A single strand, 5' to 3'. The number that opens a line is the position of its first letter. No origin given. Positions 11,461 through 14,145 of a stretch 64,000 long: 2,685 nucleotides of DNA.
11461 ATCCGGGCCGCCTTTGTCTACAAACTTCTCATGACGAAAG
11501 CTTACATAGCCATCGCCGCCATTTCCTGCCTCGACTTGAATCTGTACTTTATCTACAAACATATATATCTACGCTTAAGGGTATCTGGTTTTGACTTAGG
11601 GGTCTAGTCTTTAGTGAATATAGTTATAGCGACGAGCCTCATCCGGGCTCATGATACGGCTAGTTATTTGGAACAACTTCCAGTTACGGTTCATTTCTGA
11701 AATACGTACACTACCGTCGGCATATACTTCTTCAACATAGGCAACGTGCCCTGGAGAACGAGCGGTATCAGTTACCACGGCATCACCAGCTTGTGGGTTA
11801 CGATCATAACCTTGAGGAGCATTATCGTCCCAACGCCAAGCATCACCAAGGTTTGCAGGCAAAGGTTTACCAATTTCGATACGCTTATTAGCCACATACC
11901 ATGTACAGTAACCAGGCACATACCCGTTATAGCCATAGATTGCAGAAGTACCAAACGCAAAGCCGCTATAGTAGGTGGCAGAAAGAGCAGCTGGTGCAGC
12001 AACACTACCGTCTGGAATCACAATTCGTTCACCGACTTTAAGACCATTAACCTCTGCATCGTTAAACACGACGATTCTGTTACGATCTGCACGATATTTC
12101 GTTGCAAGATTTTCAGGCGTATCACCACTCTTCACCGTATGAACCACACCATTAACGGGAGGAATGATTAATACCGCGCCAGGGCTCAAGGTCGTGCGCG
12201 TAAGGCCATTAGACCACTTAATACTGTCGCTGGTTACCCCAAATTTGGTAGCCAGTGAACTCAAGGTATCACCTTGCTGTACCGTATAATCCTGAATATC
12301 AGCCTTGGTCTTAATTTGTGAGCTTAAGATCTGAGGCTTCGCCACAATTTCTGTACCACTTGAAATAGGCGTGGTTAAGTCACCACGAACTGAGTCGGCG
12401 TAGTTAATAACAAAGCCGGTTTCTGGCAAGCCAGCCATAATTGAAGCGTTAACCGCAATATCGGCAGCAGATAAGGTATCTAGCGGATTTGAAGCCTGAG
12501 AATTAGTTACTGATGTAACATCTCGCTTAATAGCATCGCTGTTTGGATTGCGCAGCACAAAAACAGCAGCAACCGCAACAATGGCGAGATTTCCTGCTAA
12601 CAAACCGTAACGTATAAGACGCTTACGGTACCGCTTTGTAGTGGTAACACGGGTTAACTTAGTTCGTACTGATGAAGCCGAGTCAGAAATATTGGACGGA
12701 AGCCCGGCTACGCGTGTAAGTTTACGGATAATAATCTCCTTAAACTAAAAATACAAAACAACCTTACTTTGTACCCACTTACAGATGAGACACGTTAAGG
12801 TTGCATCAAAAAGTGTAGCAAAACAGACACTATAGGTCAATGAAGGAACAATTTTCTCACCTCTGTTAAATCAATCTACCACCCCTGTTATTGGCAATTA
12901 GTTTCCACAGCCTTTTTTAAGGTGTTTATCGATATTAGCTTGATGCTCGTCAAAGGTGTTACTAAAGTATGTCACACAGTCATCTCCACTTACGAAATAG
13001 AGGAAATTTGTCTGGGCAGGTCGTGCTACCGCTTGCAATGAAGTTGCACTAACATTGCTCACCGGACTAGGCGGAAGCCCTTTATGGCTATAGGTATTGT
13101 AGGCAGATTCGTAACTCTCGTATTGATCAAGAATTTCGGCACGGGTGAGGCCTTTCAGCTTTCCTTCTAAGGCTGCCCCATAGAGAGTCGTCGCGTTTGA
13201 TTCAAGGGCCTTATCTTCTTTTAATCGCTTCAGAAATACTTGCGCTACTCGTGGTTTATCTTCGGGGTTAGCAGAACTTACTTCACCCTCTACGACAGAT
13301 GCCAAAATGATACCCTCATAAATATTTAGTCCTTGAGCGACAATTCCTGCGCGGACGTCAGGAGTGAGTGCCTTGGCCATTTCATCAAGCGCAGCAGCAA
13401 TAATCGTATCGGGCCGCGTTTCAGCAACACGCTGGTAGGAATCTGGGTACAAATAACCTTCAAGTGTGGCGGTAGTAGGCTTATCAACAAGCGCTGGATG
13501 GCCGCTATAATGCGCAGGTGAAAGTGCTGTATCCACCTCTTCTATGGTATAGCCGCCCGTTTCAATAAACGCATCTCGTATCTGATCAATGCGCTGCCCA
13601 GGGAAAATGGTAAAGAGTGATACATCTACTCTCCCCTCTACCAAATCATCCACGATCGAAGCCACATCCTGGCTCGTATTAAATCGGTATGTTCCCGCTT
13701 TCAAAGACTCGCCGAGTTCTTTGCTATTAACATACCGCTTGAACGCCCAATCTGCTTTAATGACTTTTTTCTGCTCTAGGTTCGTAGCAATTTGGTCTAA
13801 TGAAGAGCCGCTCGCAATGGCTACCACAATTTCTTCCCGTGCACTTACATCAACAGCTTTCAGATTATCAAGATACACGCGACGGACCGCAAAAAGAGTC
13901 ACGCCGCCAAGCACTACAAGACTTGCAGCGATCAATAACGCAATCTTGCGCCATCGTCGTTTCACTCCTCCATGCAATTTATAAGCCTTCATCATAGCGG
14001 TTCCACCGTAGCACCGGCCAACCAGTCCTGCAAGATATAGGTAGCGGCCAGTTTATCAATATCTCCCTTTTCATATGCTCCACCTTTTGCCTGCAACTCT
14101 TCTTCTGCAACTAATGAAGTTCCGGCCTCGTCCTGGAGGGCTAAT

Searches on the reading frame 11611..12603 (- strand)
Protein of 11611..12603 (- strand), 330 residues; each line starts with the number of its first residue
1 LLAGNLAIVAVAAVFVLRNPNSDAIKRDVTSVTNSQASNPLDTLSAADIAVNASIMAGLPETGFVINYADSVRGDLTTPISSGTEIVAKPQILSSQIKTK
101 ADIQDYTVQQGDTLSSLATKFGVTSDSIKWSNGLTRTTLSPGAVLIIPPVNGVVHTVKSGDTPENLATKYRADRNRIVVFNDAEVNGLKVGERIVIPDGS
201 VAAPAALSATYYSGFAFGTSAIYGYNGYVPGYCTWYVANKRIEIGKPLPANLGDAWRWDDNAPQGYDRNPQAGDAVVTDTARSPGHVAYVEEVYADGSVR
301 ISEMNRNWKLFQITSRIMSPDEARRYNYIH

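Call 79: search_protein_families(library=pfam, proteins=[window:11611-12603:-], max_evalue=0.01)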
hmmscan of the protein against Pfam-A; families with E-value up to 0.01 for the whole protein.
window:11611-12603:- (330 aa): 3 families
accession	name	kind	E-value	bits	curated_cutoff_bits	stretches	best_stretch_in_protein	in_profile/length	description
PF01476.26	LysM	-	2.5e-19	69.4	20.9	2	106-148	1-43/43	LysM domain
PF05257.22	CHAP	-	3.2e-16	60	26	1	225-305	3-81/81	CHAP domain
PF23473.1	LysM3_LYK4_5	-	6.4e-08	33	29.3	1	106-148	5-47/48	LYK4/5 LysM3 domain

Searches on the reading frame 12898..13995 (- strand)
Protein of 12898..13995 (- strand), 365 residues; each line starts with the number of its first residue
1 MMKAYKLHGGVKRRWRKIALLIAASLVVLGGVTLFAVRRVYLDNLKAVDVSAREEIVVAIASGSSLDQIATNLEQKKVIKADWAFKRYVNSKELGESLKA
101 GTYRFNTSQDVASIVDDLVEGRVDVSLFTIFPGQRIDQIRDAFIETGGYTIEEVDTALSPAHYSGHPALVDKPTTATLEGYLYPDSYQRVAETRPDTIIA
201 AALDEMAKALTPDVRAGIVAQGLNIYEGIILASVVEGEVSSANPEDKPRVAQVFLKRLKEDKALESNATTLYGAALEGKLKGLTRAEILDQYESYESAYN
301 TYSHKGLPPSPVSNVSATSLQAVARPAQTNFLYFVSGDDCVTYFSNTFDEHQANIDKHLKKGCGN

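Call 79: search_protein_families(library=pfam, proteins=[window:12898-13995:-], max_evalue=0.01)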
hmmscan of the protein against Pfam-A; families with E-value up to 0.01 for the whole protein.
window:12898-13995:- (365 aa): 1 family
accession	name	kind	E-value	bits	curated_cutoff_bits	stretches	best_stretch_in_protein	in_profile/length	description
PF02618.21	YceG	-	1.2e-66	225.5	32.4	1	58-357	1-275/275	YceG-like family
